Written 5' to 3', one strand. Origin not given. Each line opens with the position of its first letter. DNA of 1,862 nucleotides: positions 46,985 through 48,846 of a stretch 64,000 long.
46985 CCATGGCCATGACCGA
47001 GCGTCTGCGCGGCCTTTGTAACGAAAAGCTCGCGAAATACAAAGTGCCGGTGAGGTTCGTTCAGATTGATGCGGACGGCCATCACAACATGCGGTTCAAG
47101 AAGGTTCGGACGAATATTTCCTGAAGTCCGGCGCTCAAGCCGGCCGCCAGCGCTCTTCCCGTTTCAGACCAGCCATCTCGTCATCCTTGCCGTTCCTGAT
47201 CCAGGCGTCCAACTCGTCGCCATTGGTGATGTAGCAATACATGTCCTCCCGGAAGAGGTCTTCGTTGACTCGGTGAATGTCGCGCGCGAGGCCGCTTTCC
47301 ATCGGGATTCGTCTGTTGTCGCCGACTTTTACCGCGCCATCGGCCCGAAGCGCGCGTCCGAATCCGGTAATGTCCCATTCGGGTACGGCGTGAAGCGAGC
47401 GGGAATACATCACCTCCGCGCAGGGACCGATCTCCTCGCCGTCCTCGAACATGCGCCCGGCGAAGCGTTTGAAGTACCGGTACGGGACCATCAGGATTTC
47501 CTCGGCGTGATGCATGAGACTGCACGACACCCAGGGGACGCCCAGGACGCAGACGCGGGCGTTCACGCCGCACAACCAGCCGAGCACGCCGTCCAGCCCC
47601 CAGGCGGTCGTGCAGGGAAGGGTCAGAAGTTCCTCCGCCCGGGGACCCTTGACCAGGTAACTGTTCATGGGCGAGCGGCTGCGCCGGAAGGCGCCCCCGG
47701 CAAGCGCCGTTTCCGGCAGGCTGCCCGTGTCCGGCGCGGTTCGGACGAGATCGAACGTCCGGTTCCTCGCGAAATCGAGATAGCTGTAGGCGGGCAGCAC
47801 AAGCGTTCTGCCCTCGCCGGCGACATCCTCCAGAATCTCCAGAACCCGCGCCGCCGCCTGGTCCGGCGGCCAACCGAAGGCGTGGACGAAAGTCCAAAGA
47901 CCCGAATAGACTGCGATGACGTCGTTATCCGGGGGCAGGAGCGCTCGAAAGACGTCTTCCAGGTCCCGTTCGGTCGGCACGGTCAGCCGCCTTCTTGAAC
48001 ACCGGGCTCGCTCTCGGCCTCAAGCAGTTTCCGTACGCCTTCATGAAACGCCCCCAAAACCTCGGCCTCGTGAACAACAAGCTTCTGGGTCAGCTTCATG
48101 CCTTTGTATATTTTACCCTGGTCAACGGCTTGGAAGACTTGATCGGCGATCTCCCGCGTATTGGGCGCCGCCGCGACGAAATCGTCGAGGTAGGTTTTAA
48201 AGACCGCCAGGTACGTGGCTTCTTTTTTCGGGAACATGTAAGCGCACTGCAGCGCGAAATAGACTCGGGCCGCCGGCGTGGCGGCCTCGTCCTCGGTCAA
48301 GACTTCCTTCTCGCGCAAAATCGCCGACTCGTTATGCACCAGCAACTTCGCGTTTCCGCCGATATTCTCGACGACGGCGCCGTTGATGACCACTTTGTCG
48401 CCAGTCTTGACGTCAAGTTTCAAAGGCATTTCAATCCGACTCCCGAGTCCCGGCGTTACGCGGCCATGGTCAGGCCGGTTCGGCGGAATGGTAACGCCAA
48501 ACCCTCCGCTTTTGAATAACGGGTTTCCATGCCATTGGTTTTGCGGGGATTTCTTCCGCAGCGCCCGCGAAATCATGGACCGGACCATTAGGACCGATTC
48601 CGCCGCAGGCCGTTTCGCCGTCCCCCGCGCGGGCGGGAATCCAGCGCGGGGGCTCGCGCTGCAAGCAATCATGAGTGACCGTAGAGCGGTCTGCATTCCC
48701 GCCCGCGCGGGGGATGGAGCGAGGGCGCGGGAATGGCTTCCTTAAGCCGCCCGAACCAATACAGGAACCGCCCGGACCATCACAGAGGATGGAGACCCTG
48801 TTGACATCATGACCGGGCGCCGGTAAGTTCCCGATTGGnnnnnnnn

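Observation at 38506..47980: Carrier-protein-based acyl-building line (FkbH, 2 ACPs, KSIII, KRs, DH, MBL, ligase, AAC(3)-like) inside the flagellar glycan island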

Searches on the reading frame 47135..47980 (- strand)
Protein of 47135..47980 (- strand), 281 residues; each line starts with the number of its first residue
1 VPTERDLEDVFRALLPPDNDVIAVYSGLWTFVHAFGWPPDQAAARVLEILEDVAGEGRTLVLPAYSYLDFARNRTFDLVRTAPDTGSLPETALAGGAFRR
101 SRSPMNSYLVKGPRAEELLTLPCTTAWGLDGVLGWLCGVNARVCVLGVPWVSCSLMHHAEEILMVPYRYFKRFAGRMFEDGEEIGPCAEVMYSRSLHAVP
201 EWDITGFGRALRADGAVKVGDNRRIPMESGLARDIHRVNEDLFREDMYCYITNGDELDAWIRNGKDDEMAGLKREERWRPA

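Call 4: search_protein_families(library=pfam, proteins=[window:47135-47980:-], max_evalue=0.01)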
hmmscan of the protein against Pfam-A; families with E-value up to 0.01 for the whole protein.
window:47135-47980:- (281 aa): 1 family
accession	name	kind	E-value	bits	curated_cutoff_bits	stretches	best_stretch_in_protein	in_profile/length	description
PF02522.19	Antibiotic_NAT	-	1.2e-19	71.2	25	1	34-216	8-204/232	Aminoglycoside 3-N-acetyltransferase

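Call 5: search_protein_families(library=ncbifam, proteins=[window:47135-47980:-], max_evalue=0.001)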
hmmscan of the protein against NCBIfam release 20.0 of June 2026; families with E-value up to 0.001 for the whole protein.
window:47135-47980:- (281 aa): 3 families
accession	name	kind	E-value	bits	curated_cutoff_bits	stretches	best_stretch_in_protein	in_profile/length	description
NF033082.0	AAC_3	equivalog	8.5e-11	41.7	270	1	79-183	90-195/262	aminoglycoside 3-N-acetyltransferase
NF033180.1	AAC_3_VIII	exception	5.6e-07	29.1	560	1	85-174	110-200/286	aminoglycoside N-acetyltransferase AAC(3)-VIII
NF033081.0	AAC_3_IV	equivalog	1.6e-06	27.7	420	1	41-246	33-229/252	AAC(3)-IV family aminoglycoside N-acetyltransferase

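Call 34: search_solved_structures(query=window:47135-47980:-, max_evalue=0.01, show_alignments=1)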
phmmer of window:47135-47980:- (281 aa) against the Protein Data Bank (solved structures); distinct sequences matched with E-value up to 0.01: 13.
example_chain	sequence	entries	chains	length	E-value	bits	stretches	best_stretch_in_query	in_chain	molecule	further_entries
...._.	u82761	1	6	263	1.5e-06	30.8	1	5-185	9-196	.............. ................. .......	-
6mmz_A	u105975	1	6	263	4.3e-06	29.3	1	9-185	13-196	Aminoglycoside N(3)-acetyltransferase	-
6mn0_A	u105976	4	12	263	3.7e-05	26.2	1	5-185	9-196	Aminoglycoside N(3)-acetyltransferase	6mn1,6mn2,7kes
6mb4_A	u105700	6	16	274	5.9e-05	25.5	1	80-173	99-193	Aac(3)-IIIb protein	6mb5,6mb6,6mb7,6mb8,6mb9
6mn3_A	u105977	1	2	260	0.0001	24.8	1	40-170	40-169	Aminoglycoside N(3)-acetyltransferase, AAC(3)-IVa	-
7lap_A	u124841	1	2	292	0.00028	23.3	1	84-177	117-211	Aminoglycoside N(3)-acetyltransferase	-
7q0q_A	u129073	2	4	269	0.00064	22.1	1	88-189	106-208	Aminoglycoside N(3)-acetyltransferase III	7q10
7mqk_A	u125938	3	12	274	0.00067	22.1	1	88-189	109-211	Aminoglycoside N(3)-acetyltransferase III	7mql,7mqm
7q1d_A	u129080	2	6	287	0.00074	21.9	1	88-189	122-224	Aminoglycoside N(3)-acetyltransferase III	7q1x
6mn4_A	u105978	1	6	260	0.0022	20.4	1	40-169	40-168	Aminoglycoside N(3)-acetyltransferase, AAC(3)-IVa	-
6mn5_A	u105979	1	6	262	0.0022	20.4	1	40-169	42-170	Aminoglycoside N(3)-acetyltransferase, AAC(3)-IVa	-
7lao_A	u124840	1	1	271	0.0035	19.7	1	76-169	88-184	Aminoglycoside N(3)-acetyltransferase III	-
3sma_A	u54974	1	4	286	0.0064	18.9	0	2-66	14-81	FrbF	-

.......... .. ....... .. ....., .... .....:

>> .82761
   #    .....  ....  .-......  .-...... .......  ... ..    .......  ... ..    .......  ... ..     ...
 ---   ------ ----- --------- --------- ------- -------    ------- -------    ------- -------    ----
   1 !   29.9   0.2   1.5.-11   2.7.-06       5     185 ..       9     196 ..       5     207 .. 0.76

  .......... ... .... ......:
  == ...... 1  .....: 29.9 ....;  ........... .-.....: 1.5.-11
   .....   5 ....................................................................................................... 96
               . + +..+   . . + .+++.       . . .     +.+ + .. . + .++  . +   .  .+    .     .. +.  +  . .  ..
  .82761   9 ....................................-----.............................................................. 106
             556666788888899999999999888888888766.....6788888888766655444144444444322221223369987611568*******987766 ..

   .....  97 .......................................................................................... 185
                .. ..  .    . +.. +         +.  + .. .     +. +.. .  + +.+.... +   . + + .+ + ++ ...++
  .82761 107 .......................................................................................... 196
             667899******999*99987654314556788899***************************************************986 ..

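Call 49: find_homologous_proteins(query=window:47135-47980:-, max_evalue=0.00001)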
Query window:47135-47980:- (281 aa): 32 proteins with E <= 0.00001 among 1564 candidates.
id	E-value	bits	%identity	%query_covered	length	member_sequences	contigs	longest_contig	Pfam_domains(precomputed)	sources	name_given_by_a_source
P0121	4.3e-193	658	100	100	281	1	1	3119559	PF02522.20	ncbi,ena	-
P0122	7.4e-133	460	70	98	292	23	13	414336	PF02522.20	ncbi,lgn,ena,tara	tara:strand:+ start:22266 stop:23144 length:879 start_codon:yes stop_codon:yes gene_type:complete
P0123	8.4e-131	454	69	98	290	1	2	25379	PF02522.20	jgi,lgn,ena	-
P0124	8.6e-127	440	69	98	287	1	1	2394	PF02522.20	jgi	-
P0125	2.5e-119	416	65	98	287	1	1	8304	PF02522.20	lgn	-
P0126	7.3e-117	408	63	99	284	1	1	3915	PF02522.20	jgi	jgi:aminoglycoside N3'-acetyltransferase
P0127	1.9e-112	393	61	99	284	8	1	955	PF02522.20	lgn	-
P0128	4.6e-105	369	56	99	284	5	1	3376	PF02522.20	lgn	-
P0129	5.5e-97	343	53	99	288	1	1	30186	PF02522.20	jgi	jgi:aminoglycoside N3'-acetyltransferase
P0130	5.4e-93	329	54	98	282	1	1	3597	PF02522.20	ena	-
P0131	1.5e-88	315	52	98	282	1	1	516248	PF02522.20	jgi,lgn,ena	-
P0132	6.9e-88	313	49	98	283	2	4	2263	PF02522.20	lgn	-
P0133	5.3e-84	300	47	98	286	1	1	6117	PF02522.20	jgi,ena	-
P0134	5.3e-80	287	47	98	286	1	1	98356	PF02522.20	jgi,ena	-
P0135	2.8e-78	281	44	98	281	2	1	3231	PF02522.20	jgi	-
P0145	5.7e-60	221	39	97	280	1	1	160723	PF02522.20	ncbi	ncbi:MAG: AAC(3) family N-acetyltransferase [Rhodospirillales bacterium]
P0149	6.1e-55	205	42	98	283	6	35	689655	PF02522.20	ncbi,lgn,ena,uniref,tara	ncbi:MAG: AAC(3) family N-acetyltransferase [Alphaproteobacteria bacterium]|uniref:AAC(3) family N-a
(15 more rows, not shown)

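Call 50: find_encoding_contigs(protein=P0131, flank=10000, max_places=1)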
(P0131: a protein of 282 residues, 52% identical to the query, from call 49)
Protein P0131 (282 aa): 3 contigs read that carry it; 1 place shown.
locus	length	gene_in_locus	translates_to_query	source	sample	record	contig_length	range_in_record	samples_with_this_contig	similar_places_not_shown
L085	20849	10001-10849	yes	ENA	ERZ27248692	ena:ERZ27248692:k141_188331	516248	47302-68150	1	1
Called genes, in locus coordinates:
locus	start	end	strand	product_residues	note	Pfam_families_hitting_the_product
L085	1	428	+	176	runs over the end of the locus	PF07309:FlaF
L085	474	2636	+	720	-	PF13432:TPR_16 (faint), PF00515:TPR_1 (faint), PF07719:TPR_2 (faint), PF13181:TPR_8 (faint), PF13844:Glyco_transf_41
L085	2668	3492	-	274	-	-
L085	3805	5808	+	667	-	PF20157:Maf_flag10_N, PF01973:MptE-like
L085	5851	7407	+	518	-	PF07719:TPR_2 (faint), PF13174:TPR_6 (faint), PF13424:TPR_12 (faint), PF13428:TPR_14 (faint), PF14559:TPR_19 (faint), PF13432:TPR_16, PF13371:TPR_9 (weak), PF13432:TPR_16, +4 more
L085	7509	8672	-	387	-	PF00669:Flagellin_N, PF00700:Flagellin_C (weak)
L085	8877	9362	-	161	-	PF07309:FlaF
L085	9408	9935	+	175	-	PF07378:FlbT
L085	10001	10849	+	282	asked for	PF02522:Antibiotic_NAT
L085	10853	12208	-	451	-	PF00501:AMP-binding, PF13193:AMP-binding_C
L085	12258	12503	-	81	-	PF00550:PP-binding (weak)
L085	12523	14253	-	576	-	-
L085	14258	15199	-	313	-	PF00891:Methyltransf_2 (weak), PF13489:Methyltransf_23, PF02353:CMAS (weak), PF05175:MTS, PF13847:Methyltransf_31, PF08241:Methyltransf_11, PF08242:Methyltransf_12, PF13649:Methyltransf_25, +1 more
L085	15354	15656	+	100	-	-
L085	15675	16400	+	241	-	PF00106:adh_short, PF01370:Epimerase (faint), PF08659:KR (faint), PF13561:adh_short_C2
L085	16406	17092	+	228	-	PF00753:Lactamase_B, PF12706:Lactamase_B_2 (weak)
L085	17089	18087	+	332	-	PF08545:ACP_syn_III, PF08541:ACP_syn_III_C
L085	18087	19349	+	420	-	PF01575:MaoC_dehydratas, PF13452:FAS1_DH_region, PF00106:adh_short, PF01370:Epimerase (weak), PF08659:KR, PF23441:SDR, PF13561:adh_short_C2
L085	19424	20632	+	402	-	PF00027:cNMP_binding, PF00563:EAL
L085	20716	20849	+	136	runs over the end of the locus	PF01124:MAPEG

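Call 51: find_encoding_contigs(protein=P0149, flank=10000, max_places=1)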
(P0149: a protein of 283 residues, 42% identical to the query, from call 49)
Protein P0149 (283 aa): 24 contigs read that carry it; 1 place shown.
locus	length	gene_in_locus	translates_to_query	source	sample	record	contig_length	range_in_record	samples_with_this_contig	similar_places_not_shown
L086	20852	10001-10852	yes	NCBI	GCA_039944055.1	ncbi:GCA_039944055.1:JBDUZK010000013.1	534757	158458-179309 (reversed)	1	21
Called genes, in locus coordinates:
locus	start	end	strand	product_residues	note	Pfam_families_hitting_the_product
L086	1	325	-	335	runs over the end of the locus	PF01408:GFO_IDH_MocA, PF02894:GFO_IDH_MocA_C, PF22725:GFO_IDH_MocA_C3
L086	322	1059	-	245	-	PF02348:CTP_transf_3, PF12804:NTP_transf_3 (weak)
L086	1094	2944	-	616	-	PF13522:GATase_6, PF13537:GATase_7, PF00733:Asn_synthase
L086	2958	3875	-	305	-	PF01522:Polysacc_deac_1 (weak)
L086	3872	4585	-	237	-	PF00551:Formyl_trans_N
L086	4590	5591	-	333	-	PF03102:NeuB, PF08666:SAF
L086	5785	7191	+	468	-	PF16254:DUF4910, PF09940:DUF2172, PF04389:Peptidase_M28 (weak), PF16221:HTH_47 (weak)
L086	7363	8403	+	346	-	PF01408:GFO_IDH_MocA, PF02894:GFO_IDH_MocA_C, PF22725:GFO_IDH_MocA_C3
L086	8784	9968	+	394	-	PF04055:Radical_SAM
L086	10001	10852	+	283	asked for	PF02522:Antibiotic_NAT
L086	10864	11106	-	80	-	-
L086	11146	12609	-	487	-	PF00501:AMP-binding, PF13193:AMP-binding_C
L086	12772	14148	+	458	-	PF13578:Methyltransf_24 (weak)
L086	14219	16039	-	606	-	PF02310:B12-binding, PF04055:Radical_SAM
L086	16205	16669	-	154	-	PF07378:FlbT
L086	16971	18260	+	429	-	PF00669:Flagellin_N, PF00700:Flagellin_C (weak)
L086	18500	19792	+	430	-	PF00669:Flagellin_N, PF00700:Flagellin_C (weak)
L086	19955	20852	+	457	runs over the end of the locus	PF00515:TPR_1 (faint), PF07719:TPR_2 (faint), PF13371:TPR_9 (weak), PF13424:TPR_12 (faint), PF13432:TPR_16 (weak), PF14559:TPR_19 (weak), PF14559:TPR_19 (weak), PF01075:Glyco_transf_9 (weak), +5 more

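Call 52: find_encoding_contigs(protein=P0145, flank=10000, max_places=1)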
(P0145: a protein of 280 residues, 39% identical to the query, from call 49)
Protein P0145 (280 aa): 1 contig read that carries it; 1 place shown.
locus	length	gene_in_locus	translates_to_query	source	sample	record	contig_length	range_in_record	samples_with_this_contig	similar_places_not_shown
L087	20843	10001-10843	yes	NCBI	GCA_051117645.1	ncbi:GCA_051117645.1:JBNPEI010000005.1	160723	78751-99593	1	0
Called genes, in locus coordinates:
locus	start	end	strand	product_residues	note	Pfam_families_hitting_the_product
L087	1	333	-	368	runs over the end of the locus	-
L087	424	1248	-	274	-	-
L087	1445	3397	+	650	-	PF20157:Maf_flag10_N, PF01973:MptE-like, PF20156:Maf_C (weak)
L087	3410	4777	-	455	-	PF00515:TPR_1 (faint), PF23914:TPR_CcmH_CycH (weak), PF14559:TPR_19, PF13424:TPR_12 (weak), PF13432:TPR_16, PF14559:TPR_19 (weak), PF13432:TPR_16, PF01075:Glyco_transf_9 (weak), +10 more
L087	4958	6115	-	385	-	PF00669:Flagellin_N, PF00700:Flagellin_C (weak)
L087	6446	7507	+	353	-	PF04055:Radical_SAM, PF13186:SPASM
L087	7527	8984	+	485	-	PF00501:AMP-binding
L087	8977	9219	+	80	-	-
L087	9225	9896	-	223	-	PF13489:Methyltransf_23, PF13847:Methyltransf_31 (weak), PF08241:Methyltransf_11, PF08242:Methyltransf_12, PF13649:Methyltransf_25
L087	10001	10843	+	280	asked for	PF02522:Antibiotic_NAT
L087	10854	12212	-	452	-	PF00070:Pyr_redox (faint), PF01266:DAO (faint), PF01494:FAD_binding_3 (faint), PF01593:Amino_oxidase, PF07992:Pyr_redox_2 (faint), PF13450:NAD_binding_8 (weak)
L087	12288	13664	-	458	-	PF16254:DUF4910, PF09940:DUF2172, PF04389:Peptidase_M28 (weak)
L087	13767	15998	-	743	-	-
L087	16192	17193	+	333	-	PF03102:NeuB, PF08666:SAF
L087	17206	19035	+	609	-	PF13522:GATase_6, PF13537:GATase_7, PF00733:Asn_synthase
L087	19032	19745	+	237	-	PF02348:CTP_transf_3, PF12804:NTP_transf_3 (weak)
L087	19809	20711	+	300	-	-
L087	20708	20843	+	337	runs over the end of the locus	PF01408:GFO_IDH_MocA, PF22725:GFO_IDH_MocA_C3, PF02894:GFO_IDH_MocA_C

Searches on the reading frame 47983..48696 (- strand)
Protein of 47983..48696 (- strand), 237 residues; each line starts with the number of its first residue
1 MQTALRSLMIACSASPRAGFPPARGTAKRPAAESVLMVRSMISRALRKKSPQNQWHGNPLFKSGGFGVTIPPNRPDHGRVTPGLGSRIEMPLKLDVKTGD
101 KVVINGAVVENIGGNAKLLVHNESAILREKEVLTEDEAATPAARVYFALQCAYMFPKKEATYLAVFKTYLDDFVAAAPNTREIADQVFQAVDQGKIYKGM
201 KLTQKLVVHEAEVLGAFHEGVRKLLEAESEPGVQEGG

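Call 8: search_protein_families(library=pfam, proteins=[window:47983-48696:-], max_evalue=0.001)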
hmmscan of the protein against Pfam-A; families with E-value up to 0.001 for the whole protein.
window:47983-48696:- (237 aa): 1 family
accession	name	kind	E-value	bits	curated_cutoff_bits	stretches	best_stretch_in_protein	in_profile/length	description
PF07378.16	FlbT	-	5.3e-32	110.9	27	1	92-214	1-125/125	Flagellar protein FlbT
